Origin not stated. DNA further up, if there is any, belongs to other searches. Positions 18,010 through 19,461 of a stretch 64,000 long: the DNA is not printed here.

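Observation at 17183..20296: Carnitine-catabolism-like operon with an interposed redoxin-fused 2OG oxygenase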

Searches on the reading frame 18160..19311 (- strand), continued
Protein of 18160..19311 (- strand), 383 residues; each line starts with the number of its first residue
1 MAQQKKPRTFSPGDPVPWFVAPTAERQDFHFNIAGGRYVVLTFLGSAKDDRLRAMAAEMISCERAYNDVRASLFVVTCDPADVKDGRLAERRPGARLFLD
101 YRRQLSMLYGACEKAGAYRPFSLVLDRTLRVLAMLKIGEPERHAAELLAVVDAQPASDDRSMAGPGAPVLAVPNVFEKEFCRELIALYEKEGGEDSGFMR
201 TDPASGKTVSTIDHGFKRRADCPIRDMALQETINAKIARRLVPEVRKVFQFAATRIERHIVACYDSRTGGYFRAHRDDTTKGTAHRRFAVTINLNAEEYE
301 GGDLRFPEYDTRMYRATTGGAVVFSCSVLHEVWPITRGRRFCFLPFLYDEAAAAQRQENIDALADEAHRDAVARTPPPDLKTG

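Call 18: find_encoding_contigs(protein=P0008, flank=6000, max_places=2)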
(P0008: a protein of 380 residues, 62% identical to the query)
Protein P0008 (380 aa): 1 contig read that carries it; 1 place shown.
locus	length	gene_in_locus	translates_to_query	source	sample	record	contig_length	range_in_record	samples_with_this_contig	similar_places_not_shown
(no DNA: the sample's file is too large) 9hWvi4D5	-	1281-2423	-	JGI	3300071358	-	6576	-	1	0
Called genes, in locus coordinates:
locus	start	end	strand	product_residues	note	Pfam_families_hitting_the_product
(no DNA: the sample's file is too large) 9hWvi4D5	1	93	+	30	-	?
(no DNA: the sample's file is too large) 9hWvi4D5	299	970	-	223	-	PF21948:LplA-B_cat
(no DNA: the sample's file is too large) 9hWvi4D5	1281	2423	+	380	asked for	PF00578:AhpC-TSA (weak), PF13640:2OG-FeII_Oxy_3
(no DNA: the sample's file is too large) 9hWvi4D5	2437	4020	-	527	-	PF05199:GMC_oxred_C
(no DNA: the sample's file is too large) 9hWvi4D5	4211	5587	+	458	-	PF03448:MgtE_N, PF00571:CBS, PF01769:MgtE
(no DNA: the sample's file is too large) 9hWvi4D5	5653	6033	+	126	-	PF00376:MerR, PF13411:MerR_1, PF09278:MerR-DNA-bind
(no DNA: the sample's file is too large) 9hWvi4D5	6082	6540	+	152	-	PF14539:DUF4442, PF13622:4HBT_3 (weak), PF03061:4HBT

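Call 36: find_encoding_contigs(protein=P0005, flank=3000, max_places=2)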
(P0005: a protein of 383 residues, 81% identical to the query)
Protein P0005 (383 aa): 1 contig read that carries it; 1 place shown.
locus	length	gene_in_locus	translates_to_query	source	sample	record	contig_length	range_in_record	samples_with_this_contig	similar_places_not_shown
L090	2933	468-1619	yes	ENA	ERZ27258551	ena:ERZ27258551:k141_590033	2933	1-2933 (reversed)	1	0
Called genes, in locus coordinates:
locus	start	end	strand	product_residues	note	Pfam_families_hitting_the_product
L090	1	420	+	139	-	?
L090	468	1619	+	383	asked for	PF13640:2OG-FeII_Oxy_3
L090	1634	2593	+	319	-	PF02737:3HCDH_N, PF00725:3HCDH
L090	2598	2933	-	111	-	?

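Call 37: find_encoding_contigs(protein=P0006, flank=3000, max_places=2)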
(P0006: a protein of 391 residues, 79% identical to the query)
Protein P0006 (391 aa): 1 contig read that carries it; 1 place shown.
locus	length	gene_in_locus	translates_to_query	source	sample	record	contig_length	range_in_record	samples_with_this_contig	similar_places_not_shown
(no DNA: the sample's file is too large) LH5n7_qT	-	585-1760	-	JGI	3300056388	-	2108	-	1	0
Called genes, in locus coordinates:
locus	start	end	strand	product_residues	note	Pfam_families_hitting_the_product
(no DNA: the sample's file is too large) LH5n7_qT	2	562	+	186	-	?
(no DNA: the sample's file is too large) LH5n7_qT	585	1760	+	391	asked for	PF13640:2OG-FeII_Oxy_3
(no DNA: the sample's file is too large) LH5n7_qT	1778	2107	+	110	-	?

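Call 42: predict_structure(alignment_id=A1)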
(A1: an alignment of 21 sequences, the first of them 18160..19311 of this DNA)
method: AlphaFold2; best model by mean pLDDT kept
length: 383 residues; sequences in the alignment: 21
mean_pLDDT: 86.3   pTM: 0.58
mean pLDDT of the five models: 86.3, 84.3, 83.0, 82.5, 80.3
residues with pLDDT >= 90: 189; 70-90: 154; 50-70: 28; < 50: 12
segments of 3 or more residues with pLDDT < 50: 1-3, 159-166
pLDDT, mean of each block of 10 residues (from residue 1): 59 86 82 82 96 96 88 96 92 91 93 89 91 94 96 73 55 93 98 89 85 88 94 93 86 88 93 78 78 95 81 86 88 93 93 85 82 69 51
secondary structure, 60 per line:
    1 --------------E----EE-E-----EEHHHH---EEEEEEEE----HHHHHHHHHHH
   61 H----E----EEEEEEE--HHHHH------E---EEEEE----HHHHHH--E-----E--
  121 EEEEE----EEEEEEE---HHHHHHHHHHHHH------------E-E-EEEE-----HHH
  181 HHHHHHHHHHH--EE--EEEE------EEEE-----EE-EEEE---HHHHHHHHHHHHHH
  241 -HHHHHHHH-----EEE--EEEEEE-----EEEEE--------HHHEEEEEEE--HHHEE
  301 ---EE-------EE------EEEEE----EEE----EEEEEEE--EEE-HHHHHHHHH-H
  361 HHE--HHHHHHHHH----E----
elements in order: H31-34 E38-45 H50-61 E71-77 H80-84 E95-99 H104-109 E121-125 E130-136 H140-152 E169-172 H178-191 E198-201 E208-211 E220-223 H227-240 H242-249 E255-257 E260-265 E271-275 E287-293 E321-325 E330-332 E337-343 E346-348 H350-358 H366-374

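Call 45: fold_search(model_id=the predicted structure, library=pdb)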
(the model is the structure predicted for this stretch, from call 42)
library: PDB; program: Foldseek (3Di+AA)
matches with E <= 10: 1916; with E <= 0.001: 1049
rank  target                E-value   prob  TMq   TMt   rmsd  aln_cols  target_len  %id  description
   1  3dkq_C                1.9e-11  1.00  0.36  0.59  13.1       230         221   19  Crystal structure of Putative Oxygenase (YP_001051978.1) from SHEWANELLA BALTICA OS155 at 2.26 A resolution (released 2008-08-12)
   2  9qn0_B                4.1e-11  1.00  0.35  0.55  13.1       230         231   20  Fe(II)-2-oxoglutarate-dependent pseudomonal iron uptake factor C in complex with 2,4-PDCA (Mn) (released 2026-04-08)
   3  3dkq_A                4.9e-11  1.00  0.37  0.59  12.8       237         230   19  Crystal structure of Putative Oxygenase (YP_001051978.1) from SHEWANELLA BALTICA OS155 at 2.26 A resolution (released 2008-08-12)
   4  9qn0_A                6.6e-11  1.00  0.36  0.56  12.7       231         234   21  Fe(II)-2-oxoglutarate-dependent pseudomonal iron uptake factor C in complex with 2,4-PDCA (Mn) (released 2026-04-08)
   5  8zgc_A                5.0e-10  1.00  0.38  0.22  23.2       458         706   13  Human lysine O-link glycosylation complex, LH3/ColGalT1 with bound UDP-galactose (released 2025-03-19)
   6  9qn4_B                5.3e-10  1.00  0.31  0.52  13.6       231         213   18  Fe(II)-2-oxoglutarate-dependent pseudomonal iron uptake factor C in complex with 2-oxoglutarate (Fe) (released 2026-04-08)
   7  3dkq_B                5.6e-10  1.00  0.35  0.61  13.0       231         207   19  Crystal structure of Putative Oxygenase (YP_001051978.1) from SHEWANELLA BALTICA OS155 at 2.26 A resolution (released 2008-08-12)
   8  9qn4_A                6.3e-10  1.00  0.34  0.57  12.9       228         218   19  Fe(II)-2-oxoglutarate-dependent pseudomonal iron uptake factor C in complex with 2-oxoglutarate (Fe) (released 2026-04-08)
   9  6teu_A                6.3e-10  1.00  0.39  0.23  22.4       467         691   13  Crystal Structure of full-length Human Lysyl Hydroxylase LH3 - Val80Lys mutant - Cocrystal with Fe2+, Mn2+ (released 2021-05-19)
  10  9ghl_A                6.7e-10  1.00  0.34  0.56  13.2       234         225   18  Fe(II)-2-oxoglutarate-dependent pseudomonal iron uptake factor C in complex with malate (released 2025-08-27)
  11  6te3_A                1.6e-09  1.00  0.38  0.22  22.4       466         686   14  Crystal Structure of full-length Human Lysyl Hydroxylase LH3 - Cocrystal with Fe2+, Mn2+, UDP (released 2021-05-19)
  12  5ox5                  1.7e-09  1.00  0.37  0.61   6.4       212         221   18  HIF prolyl hydroxylase 2 (PHD2/ EGLN1) in complex with CCT6, a GSK1278863-related compound (released 2017-10-18)
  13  4eo3_A                2.2e-09  1.00  0.31  0.37  14.1       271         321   15  Peroxiredoxin Nitroreductase Fusion Enzyme (released 2012-10-17)
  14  6ax7_B                2.7e-09  1.00  0.35  0.66   6.7       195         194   19  The crystal structure of a lysyl hydroxylase from Acanthamoeba polyphaga mimivirus (released 2018-02-21)
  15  6fxm_A                2.8e-09  1.00  0.38  0.22  21.7       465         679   13  Crystal Structure of full-length Human Lysyl Hydroxylase LH3 - Cocrystal with Mn2+ (released 2018-08-22)
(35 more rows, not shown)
